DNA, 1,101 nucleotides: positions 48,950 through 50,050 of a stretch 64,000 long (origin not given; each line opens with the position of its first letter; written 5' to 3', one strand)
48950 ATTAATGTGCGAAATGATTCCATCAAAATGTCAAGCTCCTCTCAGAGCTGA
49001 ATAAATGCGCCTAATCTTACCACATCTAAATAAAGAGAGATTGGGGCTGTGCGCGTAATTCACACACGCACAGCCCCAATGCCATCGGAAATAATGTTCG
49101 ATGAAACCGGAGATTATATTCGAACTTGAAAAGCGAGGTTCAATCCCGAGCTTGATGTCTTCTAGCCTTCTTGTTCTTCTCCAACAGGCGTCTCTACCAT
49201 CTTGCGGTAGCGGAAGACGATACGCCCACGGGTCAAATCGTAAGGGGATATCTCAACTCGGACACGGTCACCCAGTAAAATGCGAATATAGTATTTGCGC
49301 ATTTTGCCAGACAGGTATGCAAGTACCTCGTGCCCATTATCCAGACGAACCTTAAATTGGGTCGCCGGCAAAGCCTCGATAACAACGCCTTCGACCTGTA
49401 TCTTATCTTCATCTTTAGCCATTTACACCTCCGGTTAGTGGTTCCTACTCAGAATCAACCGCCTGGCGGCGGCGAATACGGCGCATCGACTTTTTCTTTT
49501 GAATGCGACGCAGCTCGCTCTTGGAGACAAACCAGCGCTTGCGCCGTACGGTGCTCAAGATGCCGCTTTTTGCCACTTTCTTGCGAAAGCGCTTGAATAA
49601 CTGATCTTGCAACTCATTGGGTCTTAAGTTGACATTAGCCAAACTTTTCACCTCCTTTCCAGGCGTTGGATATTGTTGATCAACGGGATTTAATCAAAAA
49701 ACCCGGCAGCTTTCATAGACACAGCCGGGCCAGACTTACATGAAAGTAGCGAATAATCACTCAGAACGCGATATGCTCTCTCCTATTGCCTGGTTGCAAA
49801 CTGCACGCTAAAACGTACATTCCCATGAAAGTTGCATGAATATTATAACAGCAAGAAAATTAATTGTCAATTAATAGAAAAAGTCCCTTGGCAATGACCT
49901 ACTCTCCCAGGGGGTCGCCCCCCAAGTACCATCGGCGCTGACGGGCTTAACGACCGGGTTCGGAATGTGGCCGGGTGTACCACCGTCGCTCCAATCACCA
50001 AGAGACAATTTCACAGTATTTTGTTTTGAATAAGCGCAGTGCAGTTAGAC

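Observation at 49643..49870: Perfect consensus promoter 15 nt past 5S rRNA drives an attenuator-like leader (U-tract hairpin plus three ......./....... elements) ahead of rpsU-infA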

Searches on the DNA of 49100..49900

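Call 6: search_rna_families(source=window, start=49100, end=49900, threshold=evalue, max_evalue=10)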
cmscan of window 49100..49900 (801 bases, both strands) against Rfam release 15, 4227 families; matches with E-value up to 10: 1.
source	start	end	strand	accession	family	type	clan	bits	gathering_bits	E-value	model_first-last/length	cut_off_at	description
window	49794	49845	-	RF02419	Spd-sr37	Gene; sRNA;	-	15.5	45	8.7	1-67/67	no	Streptococcus sRNA Spd-sr37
